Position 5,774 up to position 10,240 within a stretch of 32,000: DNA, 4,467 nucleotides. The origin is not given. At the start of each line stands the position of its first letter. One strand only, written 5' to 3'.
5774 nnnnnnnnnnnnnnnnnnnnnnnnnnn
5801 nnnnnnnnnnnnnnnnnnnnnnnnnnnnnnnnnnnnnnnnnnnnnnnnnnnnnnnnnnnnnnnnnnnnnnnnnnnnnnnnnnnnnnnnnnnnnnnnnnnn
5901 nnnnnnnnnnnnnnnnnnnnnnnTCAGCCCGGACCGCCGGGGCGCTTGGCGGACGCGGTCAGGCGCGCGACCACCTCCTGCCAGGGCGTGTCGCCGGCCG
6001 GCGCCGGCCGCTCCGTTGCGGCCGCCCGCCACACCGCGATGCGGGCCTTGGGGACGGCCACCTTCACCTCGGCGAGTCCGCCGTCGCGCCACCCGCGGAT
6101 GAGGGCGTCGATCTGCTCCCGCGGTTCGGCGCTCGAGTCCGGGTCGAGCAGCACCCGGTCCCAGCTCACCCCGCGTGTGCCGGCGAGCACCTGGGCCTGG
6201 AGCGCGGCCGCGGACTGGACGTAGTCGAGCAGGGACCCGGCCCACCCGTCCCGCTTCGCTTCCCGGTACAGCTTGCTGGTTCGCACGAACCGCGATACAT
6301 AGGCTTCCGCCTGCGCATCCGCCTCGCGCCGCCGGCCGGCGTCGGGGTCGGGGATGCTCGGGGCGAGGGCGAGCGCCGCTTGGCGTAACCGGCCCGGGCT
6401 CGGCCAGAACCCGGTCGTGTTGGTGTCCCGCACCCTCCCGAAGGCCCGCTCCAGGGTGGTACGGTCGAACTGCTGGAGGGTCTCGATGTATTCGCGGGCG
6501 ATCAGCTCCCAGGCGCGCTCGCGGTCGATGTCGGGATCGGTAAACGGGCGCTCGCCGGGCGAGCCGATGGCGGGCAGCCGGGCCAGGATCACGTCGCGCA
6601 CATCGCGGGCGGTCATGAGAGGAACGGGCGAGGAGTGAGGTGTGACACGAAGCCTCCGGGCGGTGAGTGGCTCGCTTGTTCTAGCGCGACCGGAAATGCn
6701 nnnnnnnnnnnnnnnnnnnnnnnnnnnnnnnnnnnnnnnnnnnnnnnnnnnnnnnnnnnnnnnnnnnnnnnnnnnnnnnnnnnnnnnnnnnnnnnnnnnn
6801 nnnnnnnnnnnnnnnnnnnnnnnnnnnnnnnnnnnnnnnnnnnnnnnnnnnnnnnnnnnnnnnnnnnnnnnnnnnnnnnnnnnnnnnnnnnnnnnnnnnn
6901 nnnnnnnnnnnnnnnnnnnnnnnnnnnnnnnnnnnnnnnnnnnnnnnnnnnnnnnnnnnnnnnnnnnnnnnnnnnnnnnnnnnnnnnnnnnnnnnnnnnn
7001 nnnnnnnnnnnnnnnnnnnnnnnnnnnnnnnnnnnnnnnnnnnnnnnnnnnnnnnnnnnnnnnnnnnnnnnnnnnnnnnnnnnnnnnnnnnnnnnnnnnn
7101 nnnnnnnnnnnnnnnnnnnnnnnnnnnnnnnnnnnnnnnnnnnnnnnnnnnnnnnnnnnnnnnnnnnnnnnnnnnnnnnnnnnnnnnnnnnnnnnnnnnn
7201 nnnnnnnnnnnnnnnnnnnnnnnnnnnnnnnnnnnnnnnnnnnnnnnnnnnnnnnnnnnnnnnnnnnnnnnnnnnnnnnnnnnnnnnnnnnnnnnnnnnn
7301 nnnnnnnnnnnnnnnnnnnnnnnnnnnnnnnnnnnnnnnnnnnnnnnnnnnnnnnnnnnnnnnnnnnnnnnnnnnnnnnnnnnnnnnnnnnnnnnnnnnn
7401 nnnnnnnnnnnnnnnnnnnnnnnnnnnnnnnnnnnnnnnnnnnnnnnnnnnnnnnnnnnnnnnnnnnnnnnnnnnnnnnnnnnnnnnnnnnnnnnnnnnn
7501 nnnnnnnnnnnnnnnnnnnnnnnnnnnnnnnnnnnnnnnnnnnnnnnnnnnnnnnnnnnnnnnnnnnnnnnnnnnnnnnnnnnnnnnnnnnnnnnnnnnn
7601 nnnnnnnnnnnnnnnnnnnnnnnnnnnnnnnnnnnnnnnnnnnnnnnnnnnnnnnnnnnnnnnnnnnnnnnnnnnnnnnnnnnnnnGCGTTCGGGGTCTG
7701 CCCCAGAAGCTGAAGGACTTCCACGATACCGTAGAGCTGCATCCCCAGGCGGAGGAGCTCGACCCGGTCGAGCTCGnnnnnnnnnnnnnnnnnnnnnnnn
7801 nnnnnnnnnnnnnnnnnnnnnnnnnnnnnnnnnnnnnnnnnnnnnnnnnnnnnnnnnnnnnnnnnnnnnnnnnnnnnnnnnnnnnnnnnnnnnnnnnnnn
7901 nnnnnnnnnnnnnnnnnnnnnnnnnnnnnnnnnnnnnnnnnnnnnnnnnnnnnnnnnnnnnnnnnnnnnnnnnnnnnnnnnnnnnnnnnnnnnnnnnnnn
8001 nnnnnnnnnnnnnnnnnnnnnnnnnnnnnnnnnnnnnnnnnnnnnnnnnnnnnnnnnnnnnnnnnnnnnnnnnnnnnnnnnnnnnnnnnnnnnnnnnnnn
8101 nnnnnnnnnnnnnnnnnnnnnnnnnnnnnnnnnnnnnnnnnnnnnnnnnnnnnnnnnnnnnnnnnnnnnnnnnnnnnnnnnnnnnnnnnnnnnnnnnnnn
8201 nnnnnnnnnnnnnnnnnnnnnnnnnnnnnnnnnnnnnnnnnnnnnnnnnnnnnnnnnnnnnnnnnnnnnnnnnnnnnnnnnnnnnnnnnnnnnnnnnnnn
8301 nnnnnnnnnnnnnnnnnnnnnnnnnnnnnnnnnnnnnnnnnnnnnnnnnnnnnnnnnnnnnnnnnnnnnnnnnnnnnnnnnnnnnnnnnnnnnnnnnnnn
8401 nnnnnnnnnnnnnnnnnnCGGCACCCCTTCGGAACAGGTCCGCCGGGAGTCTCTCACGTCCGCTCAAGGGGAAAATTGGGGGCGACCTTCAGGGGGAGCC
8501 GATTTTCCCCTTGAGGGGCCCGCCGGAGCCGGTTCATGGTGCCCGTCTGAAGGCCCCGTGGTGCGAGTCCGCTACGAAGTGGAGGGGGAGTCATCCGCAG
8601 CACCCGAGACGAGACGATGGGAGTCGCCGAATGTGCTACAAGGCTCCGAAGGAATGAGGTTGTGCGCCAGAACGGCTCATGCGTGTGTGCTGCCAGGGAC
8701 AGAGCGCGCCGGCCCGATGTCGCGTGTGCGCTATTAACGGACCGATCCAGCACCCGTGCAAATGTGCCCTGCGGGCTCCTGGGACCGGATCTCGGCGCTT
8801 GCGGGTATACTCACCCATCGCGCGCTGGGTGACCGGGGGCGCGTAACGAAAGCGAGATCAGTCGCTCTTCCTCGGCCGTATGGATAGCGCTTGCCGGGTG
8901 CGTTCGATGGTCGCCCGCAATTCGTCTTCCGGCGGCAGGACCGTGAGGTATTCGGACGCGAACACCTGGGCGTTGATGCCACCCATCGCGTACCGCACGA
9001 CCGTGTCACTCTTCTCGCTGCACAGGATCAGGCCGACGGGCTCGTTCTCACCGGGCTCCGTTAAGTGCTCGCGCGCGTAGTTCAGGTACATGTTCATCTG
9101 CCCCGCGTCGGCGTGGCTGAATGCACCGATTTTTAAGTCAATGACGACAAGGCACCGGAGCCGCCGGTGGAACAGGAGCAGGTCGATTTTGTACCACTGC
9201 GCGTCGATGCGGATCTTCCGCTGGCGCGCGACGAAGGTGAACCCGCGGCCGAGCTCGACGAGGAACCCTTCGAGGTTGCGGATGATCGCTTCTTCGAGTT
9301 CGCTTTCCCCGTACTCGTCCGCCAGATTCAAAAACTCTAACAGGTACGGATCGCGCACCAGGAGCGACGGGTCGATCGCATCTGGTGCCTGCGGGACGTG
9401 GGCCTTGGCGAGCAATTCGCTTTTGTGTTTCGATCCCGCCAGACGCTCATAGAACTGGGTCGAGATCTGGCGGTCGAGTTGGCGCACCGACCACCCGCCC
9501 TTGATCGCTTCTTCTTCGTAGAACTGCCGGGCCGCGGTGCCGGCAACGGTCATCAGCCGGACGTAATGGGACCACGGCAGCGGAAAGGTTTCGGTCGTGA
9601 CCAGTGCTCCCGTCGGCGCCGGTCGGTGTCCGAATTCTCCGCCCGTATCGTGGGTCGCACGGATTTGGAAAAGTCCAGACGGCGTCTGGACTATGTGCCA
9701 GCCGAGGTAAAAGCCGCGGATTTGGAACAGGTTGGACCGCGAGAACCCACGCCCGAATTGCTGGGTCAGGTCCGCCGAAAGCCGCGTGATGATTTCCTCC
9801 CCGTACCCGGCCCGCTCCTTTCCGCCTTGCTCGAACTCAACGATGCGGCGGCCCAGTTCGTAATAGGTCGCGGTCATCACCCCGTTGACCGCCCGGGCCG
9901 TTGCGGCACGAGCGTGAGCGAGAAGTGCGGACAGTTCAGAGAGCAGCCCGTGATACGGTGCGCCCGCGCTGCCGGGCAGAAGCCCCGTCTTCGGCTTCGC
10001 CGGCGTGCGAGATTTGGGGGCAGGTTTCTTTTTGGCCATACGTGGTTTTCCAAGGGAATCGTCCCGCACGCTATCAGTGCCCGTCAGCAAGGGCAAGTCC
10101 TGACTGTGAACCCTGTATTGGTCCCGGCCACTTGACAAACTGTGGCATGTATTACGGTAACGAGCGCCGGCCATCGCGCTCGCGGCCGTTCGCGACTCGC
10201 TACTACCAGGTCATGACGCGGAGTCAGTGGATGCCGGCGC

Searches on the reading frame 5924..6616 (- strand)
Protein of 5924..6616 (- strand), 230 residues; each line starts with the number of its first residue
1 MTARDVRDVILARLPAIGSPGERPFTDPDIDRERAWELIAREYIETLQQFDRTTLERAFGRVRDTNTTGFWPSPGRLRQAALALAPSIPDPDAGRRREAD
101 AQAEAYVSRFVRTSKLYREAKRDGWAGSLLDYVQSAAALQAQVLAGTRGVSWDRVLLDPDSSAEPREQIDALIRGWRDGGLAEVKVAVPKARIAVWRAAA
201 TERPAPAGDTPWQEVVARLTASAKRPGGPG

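Call 59: search_protein_families(library=pfam, proteins=[window:5924-6616:-], max_evalue=0.01)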
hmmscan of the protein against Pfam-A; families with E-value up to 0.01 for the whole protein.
window:5924-6616:- (230 aa): 0 families

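Call 60: search_protein_families(library=padloc, proteins=[window:5924-6616:-], max_evalue=0.001)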
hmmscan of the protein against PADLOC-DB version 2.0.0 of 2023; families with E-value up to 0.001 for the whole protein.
window:5924-6616:- (230 aa): 0 families

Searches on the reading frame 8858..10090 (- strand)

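Call 60: search_protein_families(library=padloc, proteins=[window:8858-10090:-], max_evalue=0.001)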
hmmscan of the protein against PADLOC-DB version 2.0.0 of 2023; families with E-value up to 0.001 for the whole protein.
window:8858-10090:- (410 aa): 35 families (the best 25 are shown)
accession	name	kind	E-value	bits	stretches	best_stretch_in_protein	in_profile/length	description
PDLC04807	PDC-S02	-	3.7e-131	435.5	1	46-403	13-343/351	-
PDLC04810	PDC-S02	-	8.5e-88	292.9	1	45-395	10-340/355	-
PDLC04803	PDC-S02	-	1.8e-86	288.1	1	111-402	5-261/269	-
PDLC04795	PDC-S02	-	1.7e-84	282.1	1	44-400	22-345/357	-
PDLC04820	PDC-S02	-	9.9e-83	275.9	2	164-402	117-323/332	-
PDLC04831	PDC-S02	-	1.2e-79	266.3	1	45-388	10-322/346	-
PDLC04822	PDC-S02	-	1.5e-76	255.8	1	49-364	13-291/294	-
PDLC04827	PDC-S02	-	1e-64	216.4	1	46-297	10-231/234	-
PDLC04813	PDC-S02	-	5.1e-47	158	1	244-400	7-163/175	-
PDLC04802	PDC-S02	-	1e-45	153.9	2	49-209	12-148/171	-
PDLC04817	PDC-S02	-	3.3e-44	149.5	3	159-271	93-206/286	-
PDLC04812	PDC-S02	-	8.3e-42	140.6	1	48-215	10-147/151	-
PDLC01464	PD_DExK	-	5.4e-41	137.9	1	173-318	1-126/126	"CAS-I,CAS-II,CAS-III,CAS-IV,CAS-V,CAS-VI; associated"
PDLC04826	PDC-S02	-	5.8e-36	122.2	1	45-285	10-217/222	-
PDLC04825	PDC-S02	-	1.5e-32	111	2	47-123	15-90/193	-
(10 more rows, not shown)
